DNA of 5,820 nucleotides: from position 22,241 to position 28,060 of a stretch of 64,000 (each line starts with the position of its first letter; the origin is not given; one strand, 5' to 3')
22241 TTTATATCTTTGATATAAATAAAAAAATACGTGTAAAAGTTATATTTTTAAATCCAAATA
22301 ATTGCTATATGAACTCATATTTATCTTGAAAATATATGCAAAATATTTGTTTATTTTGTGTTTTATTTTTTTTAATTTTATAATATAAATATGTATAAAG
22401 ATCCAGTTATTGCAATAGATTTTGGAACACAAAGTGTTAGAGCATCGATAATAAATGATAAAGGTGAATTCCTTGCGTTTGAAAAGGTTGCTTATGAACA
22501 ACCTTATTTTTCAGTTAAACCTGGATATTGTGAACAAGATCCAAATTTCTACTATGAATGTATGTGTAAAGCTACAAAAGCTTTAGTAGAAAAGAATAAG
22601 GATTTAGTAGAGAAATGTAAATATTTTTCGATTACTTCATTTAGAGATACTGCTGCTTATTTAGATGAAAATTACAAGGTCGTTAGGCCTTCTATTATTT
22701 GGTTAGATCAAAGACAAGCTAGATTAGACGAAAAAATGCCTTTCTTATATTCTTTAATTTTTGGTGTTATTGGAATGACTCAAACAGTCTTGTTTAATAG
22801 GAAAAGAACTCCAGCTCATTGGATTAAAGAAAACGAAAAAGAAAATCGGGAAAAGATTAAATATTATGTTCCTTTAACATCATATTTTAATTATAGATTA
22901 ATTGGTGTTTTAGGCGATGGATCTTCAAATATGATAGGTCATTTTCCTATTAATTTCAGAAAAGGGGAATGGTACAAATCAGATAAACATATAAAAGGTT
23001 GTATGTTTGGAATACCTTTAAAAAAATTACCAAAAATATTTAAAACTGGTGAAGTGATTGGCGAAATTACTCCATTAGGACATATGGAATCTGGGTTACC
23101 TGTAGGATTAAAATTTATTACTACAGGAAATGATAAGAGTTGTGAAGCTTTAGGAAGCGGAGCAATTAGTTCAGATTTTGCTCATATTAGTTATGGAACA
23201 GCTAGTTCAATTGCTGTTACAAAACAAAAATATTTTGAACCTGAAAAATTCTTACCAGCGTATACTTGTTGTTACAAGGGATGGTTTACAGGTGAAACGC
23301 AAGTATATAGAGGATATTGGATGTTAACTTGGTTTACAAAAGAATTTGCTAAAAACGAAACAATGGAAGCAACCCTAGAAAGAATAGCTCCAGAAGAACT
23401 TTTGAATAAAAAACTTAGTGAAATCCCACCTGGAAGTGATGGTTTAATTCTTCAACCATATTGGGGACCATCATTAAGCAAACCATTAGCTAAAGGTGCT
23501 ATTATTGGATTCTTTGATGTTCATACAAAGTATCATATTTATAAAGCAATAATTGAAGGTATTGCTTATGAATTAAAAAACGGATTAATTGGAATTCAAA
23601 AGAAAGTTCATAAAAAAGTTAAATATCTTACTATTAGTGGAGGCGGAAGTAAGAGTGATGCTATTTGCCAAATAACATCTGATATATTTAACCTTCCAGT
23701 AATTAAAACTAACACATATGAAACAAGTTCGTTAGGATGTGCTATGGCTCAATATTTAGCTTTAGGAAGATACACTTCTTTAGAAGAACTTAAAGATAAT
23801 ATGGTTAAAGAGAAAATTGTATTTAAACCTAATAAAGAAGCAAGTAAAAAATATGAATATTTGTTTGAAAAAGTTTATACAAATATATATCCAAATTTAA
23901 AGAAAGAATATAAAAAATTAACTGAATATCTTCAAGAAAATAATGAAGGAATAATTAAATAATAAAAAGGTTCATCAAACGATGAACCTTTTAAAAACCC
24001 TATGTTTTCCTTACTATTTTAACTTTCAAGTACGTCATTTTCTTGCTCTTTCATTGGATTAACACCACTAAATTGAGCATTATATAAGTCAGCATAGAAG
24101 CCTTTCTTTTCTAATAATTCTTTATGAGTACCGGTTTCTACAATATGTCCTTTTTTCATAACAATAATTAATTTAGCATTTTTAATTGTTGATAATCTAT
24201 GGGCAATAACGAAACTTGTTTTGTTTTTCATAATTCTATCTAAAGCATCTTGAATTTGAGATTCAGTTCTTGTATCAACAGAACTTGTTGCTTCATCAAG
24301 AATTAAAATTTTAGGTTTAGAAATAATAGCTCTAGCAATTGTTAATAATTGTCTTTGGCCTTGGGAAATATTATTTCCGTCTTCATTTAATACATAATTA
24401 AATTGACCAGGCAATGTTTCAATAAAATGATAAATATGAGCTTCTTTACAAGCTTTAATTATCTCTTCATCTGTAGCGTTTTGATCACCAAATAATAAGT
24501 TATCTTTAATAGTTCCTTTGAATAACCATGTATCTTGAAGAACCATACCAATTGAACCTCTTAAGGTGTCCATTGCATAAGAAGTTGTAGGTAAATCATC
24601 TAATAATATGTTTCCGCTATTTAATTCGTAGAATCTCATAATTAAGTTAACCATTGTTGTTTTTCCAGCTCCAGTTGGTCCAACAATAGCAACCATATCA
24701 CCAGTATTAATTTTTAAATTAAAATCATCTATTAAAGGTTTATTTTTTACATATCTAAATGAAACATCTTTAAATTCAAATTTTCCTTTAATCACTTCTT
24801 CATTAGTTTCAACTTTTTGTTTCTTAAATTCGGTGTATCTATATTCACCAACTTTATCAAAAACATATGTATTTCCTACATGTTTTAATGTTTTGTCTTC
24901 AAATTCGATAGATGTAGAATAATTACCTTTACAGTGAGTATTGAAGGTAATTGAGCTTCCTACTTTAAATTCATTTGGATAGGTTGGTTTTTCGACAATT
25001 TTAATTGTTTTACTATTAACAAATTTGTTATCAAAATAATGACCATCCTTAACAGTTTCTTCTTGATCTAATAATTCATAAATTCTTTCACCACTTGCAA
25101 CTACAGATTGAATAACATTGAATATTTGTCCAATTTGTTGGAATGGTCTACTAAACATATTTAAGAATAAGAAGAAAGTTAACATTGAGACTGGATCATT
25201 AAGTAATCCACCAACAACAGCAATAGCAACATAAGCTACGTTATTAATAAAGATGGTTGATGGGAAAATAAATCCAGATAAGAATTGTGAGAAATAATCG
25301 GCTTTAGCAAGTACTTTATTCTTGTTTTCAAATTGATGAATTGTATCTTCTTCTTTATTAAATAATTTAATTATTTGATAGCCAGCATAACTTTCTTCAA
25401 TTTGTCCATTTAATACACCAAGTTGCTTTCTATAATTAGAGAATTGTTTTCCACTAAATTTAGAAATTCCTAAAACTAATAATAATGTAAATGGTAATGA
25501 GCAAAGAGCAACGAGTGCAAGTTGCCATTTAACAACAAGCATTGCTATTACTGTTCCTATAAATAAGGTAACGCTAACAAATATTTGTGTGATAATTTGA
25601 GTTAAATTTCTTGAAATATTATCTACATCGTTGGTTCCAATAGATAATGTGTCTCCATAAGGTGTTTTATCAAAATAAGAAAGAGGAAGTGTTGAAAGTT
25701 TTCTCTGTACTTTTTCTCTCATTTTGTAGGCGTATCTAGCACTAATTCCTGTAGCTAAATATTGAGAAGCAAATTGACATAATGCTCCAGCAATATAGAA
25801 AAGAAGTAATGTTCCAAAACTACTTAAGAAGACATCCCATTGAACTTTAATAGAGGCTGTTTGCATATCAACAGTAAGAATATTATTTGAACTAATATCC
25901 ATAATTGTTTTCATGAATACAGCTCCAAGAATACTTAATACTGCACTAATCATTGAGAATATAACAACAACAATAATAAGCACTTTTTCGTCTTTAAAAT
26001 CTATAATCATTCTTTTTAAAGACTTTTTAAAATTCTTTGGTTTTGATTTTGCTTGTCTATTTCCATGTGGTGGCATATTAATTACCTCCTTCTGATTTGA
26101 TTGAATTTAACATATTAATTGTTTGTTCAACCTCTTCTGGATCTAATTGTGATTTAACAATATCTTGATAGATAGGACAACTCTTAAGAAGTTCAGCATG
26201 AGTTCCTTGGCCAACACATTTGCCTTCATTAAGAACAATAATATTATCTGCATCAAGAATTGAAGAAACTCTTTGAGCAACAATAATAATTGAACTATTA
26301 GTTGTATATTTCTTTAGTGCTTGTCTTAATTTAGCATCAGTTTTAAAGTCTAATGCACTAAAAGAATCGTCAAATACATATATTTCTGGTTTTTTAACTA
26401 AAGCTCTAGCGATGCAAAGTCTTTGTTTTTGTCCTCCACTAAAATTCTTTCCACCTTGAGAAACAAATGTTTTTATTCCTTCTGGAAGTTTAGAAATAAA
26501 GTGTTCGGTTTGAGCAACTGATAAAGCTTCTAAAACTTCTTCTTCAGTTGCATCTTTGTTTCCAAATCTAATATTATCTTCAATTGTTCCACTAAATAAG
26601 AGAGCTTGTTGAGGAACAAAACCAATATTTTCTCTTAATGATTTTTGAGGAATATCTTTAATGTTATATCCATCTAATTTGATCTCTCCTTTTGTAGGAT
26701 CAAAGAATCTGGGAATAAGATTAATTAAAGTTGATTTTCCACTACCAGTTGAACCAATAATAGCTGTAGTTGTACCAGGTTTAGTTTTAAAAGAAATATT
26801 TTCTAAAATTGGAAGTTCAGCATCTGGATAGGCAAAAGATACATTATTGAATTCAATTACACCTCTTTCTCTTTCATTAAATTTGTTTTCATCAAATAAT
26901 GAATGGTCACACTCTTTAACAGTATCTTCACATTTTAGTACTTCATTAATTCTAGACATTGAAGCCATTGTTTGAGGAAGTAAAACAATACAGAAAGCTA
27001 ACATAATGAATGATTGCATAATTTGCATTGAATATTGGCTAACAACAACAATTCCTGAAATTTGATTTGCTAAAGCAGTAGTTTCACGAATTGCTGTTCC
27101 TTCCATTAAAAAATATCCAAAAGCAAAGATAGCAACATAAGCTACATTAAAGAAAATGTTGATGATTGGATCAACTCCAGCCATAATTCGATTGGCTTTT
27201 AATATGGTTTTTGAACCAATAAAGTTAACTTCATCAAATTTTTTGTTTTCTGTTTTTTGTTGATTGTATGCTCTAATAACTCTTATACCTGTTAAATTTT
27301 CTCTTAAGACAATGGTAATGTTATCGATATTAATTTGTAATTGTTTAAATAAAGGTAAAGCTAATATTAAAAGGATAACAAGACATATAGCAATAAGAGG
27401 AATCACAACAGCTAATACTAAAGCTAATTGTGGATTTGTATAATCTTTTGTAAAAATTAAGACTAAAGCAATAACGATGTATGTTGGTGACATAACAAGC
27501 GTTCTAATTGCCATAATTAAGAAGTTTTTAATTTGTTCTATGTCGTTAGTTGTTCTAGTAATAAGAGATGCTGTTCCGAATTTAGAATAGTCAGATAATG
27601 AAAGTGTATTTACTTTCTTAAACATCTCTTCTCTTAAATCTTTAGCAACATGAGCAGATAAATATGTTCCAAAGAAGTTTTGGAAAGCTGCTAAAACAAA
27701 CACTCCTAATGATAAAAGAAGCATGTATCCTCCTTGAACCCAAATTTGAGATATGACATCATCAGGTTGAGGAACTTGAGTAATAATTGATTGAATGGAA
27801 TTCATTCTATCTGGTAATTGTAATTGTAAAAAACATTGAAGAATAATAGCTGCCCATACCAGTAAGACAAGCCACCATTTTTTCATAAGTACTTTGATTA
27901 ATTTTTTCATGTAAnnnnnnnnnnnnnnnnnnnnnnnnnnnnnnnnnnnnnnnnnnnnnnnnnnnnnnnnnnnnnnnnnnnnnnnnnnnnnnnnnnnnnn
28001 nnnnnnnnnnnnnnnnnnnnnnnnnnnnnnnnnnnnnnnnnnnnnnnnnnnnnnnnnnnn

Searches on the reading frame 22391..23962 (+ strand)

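Call 79: search_protein_families(library=pfam, proteins=[window:22391-23962:+], max_evalue=0.00001)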
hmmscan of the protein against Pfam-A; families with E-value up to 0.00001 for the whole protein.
window:22391-23962:+ (523 aa): 2 families
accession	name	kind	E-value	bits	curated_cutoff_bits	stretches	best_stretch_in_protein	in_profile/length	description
PF00370.27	FGGY_N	-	8.1e-33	114.5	28.8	1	6-255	2-245/245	FGGY family of carbohydrate kinases, N-terminal domain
PF02782.22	FGGY_C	-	7.4e-22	78.5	27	1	266-457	3-197/198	FGGY family of carbohydrate kinases, C-terminal domain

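Call 81: search_protein_families(library=ncbifam, proteins=[window:22391-23962:+], max_evalue=0.00001)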
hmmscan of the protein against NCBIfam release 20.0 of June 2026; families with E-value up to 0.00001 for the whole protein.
window:22391-23962:+ (523 aa): 12 families
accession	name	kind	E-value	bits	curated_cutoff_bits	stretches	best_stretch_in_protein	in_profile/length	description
TIGR01312.1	XylB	equivalog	3.9e-59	200.5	380.25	1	8-499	2-479/481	xylulokinase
TIGR01314.1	gntK_FGGY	equivalog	7.1e-46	156.8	648.55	1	6-513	2-503/505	gluconokinase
TIGR01311.1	glycerol_kin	equivalog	4.3e-37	127.6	590.35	1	6-488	3-480/496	glycerol kinase GlpK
NF000756.0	PRK00047.1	subfamily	1e-33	116.4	498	1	4-488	5-481/502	glycerol kinase GlpK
NF008187.0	PRK10939.1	equivalog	3.7e-33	114.9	528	1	5-502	5-502/521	autoinducer-2 kinase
NF011601.0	PRK15027.1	equivalog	1.4e-30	106.2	912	2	7-285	3-271/484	xylulokinase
TIGR02628.1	fuculo_kin_coli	equivalog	4.7e-28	98.4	470.9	1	6-481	3-465/465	L-fuculokinase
NF003154.0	PRK04123.1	equivalog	2e-22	79.7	428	1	312-512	342-546/554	ribulokinase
TIGR01315.1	5C_CHO_kinase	subfamily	3.6e-17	62.3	408.7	1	361-498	393-532/541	FGGY family pentulose kinase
TIGR01234.1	L-ribulokinase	equivalog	8.8e-14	51.1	583.25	1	312-499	335-526/536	ribulokinase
TIGR02627.1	rhamnulo_kin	equivalog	1.8e-11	43.3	527.95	1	146-469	138-446/454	rhamnulokinase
NF007925.0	PRK10640.1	equivalog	3.4e-11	42.2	639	1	145-474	143-457/489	rhamnulokinase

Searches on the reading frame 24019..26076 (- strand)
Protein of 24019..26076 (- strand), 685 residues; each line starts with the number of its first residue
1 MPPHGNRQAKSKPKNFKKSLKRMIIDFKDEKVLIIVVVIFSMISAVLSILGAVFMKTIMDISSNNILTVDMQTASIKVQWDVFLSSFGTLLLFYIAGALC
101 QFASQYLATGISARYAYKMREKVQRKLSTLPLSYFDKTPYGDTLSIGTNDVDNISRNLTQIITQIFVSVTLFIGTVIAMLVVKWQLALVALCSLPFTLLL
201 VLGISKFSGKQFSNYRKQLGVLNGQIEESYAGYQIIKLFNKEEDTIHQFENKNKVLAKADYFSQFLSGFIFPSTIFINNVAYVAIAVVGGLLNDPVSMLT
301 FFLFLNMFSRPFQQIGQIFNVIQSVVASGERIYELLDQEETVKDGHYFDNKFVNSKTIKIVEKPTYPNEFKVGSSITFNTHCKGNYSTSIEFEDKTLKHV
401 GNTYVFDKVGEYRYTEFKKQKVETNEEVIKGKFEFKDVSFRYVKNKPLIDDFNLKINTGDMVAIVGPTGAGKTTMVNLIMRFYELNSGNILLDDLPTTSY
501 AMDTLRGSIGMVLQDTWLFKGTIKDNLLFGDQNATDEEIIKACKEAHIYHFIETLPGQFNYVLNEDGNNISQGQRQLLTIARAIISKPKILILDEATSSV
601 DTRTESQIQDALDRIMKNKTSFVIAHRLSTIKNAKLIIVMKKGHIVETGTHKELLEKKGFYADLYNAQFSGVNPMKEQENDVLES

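Call 79: search_protein_families(library=pfam, proteins=[window:24019-26076:-], max_evalue=0.00001)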
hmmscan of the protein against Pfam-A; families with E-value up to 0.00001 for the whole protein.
window:24019-26076:- (685 aa): 2 families
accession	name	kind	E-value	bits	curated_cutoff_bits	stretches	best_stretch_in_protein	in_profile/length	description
PF00664.28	ABC_membrane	-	8.3e-37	127.8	28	1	34-310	1-272/274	ABC transporter transmembrane region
PF00005.33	ABC_tran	-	1.1e-30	107.5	25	1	450-598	2-137/137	ABC transporter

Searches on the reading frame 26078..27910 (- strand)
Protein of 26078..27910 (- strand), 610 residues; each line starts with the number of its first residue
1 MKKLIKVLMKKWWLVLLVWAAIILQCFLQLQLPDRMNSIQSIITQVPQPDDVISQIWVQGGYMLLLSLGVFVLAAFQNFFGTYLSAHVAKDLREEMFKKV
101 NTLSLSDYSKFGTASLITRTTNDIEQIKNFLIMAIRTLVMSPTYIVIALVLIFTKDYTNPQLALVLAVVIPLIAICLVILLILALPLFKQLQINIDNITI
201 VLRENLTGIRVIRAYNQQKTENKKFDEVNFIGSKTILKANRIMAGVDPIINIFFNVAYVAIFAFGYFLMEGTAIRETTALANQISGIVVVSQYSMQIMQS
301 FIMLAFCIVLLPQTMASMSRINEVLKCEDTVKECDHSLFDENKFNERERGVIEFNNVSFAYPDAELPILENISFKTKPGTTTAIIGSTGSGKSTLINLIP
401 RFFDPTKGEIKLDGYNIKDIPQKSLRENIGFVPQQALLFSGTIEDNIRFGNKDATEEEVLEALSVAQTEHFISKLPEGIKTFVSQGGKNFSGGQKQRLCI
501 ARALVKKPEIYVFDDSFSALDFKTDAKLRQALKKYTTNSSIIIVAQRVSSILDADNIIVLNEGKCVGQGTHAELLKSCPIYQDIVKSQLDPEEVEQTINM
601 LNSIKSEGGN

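Call 79: search_protein_families(library=pfam, proteins=[window:26078-27910:-], max_evalue=0.00001)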
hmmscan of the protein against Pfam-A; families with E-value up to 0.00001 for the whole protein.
window:26078-27910:- (610 aa): 3 families
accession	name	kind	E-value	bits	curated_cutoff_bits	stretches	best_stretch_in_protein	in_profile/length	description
PF00664.28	ABC_membrane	-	2.7e-35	122.8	28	1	51-269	37-250/274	ABC transporter transmembrane region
PF00005.33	ABC_tran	-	3.2e-32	112.4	25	1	369-517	1-136/137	ABC transporter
PF02463.25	SMC_N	-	1.4e-07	31.6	40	0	451-559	115-210/220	RecF/RecN/SMC N terminal domain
